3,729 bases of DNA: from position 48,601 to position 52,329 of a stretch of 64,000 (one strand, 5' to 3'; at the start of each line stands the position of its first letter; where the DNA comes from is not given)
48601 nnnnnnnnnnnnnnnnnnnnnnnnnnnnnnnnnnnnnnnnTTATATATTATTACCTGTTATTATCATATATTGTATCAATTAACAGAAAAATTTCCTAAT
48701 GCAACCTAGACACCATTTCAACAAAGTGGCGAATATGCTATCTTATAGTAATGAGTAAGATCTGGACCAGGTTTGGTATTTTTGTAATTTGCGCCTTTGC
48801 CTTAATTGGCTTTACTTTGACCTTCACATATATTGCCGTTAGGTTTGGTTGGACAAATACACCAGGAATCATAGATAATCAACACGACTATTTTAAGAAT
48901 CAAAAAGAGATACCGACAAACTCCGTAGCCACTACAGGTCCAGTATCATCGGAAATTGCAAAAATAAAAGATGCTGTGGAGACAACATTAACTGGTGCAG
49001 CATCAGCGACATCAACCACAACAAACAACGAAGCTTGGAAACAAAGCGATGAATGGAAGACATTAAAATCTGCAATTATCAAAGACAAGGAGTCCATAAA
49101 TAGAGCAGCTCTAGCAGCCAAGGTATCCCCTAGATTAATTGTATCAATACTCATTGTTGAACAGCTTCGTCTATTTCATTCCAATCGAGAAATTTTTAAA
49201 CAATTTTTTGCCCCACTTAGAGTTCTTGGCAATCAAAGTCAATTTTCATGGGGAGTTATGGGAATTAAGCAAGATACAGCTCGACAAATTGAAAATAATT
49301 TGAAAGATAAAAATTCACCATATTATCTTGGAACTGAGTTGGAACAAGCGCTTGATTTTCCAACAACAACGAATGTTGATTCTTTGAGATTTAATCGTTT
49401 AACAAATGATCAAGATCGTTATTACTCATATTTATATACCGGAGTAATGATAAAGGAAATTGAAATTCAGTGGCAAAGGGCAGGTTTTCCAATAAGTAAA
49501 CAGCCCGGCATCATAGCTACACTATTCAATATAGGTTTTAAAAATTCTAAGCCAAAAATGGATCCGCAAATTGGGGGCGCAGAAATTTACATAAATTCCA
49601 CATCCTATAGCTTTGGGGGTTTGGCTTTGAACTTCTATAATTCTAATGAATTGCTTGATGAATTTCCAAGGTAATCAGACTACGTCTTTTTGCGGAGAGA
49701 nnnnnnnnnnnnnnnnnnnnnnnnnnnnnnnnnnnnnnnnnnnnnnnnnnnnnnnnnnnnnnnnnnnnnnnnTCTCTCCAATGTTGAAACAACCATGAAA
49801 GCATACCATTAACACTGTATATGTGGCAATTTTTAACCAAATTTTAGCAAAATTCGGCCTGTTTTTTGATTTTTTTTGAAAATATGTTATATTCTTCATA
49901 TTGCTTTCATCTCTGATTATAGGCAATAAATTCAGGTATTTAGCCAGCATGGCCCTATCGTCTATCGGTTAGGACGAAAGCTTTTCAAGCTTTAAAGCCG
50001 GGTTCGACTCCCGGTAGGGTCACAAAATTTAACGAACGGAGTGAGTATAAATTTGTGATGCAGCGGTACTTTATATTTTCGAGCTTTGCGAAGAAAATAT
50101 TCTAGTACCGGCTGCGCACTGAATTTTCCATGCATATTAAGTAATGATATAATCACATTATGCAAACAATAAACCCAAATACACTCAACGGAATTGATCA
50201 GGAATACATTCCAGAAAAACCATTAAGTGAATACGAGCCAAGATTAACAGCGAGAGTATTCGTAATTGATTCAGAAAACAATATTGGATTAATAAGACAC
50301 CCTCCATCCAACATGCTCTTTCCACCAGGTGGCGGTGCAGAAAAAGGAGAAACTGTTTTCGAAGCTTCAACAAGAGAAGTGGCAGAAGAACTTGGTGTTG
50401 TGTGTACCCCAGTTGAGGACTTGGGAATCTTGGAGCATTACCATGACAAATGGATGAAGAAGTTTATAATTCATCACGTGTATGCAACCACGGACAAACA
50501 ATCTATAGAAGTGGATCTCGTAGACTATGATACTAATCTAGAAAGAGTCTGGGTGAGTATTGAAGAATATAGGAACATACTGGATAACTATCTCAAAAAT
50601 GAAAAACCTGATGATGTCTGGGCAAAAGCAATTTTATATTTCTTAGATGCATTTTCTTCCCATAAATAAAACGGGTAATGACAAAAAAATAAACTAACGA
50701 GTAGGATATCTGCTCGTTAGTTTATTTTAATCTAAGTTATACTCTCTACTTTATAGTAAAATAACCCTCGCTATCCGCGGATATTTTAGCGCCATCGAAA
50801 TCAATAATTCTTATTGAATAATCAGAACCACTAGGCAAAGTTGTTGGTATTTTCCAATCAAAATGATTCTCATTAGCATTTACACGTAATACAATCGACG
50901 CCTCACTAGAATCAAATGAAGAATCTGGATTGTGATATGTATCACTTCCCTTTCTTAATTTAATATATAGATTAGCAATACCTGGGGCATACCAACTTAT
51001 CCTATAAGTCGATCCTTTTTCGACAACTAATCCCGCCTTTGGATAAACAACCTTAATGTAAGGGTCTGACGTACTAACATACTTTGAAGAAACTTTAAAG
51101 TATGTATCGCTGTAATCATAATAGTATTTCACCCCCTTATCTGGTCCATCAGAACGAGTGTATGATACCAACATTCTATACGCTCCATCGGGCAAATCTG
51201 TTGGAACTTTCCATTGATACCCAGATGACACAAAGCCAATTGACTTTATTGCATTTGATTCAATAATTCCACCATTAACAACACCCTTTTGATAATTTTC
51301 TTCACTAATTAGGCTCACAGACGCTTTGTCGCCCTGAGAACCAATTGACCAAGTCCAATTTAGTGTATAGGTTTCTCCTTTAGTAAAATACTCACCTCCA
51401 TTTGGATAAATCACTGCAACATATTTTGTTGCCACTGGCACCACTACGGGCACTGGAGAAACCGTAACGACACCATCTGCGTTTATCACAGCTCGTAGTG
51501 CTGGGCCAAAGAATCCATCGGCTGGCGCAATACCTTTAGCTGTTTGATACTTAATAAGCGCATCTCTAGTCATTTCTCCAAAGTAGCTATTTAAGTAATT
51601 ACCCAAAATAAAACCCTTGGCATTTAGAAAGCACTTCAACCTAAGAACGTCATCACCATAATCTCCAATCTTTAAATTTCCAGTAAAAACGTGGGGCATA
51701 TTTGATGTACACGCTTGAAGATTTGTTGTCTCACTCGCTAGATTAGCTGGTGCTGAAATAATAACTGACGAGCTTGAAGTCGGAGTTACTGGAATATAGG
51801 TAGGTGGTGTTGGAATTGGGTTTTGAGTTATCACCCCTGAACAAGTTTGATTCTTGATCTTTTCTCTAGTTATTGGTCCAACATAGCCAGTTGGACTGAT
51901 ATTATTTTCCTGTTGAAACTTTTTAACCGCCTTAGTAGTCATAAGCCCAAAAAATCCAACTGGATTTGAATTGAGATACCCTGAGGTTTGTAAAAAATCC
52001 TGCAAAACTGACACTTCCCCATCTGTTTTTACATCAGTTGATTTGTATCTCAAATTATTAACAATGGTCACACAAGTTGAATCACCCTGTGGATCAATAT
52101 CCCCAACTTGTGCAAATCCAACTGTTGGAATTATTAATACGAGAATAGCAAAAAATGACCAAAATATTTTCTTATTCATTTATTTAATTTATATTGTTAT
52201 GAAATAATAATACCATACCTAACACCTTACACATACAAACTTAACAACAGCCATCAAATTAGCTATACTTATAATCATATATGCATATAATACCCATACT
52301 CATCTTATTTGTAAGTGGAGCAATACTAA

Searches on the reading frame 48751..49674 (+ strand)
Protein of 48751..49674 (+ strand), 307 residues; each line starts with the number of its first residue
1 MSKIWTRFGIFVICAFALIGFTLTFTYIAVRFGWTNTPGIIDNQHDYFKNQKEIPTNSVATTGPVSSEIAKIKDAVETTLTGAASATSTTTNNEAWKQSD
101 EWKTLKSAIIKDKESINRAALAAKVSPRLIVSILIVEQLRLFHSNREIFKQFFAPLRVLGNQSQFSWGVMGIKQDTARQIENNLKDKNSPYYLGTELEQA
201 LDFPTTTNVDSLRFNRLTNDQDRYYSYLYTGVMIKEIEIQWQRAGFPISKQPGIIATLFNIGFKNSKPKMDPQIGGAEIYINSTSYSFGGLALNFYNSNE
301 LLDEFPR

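Call 10: search_protein_families(library=pfam, proteins=[window:48751-49674:+], max_evalue=0.001)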
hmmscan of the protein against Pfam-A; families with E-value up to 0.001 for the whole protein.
window:48751-49674:+ (307 aa): 0 families

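Call 74: search_protein_families(library=pfam, proteins=[window:48751-49674:+], max_evalue=0.05)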
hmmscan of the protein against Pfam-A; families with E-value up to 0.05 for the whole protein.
window:48751-49674:+ (307 aa): 1 family
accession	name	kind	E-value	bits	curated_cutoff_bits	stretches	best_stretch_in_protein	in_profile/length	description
PF07182.16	DUF1402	-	0.0013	18.4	27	1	219-267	216-263/300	Protein of unknown function (DUF1402)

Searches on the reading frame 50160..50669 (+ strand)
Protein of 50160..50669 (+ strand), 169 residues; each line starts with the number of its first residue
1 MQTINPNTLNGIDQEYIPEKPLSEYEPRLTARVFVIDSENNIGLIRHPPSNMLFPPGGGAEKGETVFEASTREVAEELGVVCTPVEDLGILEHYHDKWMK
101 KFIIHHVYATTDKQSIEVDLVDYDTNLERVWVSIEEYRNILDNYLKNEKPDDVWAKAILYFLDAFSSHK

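Call 10: search_protein_families(library=pfam, proteins=[window:50160-50669:+], max_evalue=0.001)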
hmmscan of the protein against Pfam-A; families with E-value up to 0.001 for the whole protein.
window:50160-50669:+ (169 aa): 1 family
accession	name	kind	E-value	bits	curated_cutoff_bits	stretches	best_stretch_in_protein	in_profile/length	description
PF00293.34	NUDIX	-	5.6e-14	52.7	21.1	1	27-140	2-120/134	NUDIX domain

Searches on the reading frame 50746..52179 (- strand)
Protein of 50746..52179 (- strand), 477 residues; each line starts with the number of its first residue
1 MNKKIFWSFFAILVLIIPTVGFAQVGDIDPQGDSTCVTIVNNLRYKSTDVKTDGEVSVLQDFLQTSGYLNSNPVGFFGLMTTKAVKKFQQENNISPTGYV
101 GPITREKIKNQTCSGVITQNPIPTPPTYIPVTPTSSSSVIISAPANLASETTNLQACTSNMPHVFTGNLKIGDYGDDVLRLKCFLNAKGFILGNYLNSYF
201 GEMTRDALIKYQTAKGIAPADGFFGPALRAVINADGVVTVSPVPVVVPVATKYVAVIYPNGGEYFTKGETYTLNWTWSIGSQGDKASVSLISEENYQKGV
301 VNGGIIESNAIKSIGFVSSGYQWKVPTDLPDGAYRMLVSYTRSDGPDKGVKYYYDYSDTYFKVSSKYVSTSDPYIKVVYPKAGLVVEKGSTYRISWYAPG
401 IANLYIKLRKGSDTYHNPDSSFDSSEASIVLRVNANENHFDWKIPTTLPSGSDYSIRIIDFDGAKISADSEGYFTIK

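Call 10: search_protein_families(library=pfam, proteins=[window:50746-52179:-], max_evalue=0.001)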
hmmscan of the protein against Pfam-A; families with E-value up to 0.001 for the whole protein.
window:50746-52179:- (477 aa): 2 families
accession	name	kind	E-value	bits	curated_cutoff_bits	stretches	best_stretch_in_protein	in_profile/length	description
PF01471.23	PG_binding_1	-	1e-22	80.5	23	2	53-107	2-56/57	Putative peptidoglycan binding domain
PF10342.15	Kre9_KNH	-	4.2e-12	47.1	24.6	1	380-465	2-84/94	Kre9/KNH-like N-terminal Ig-like domain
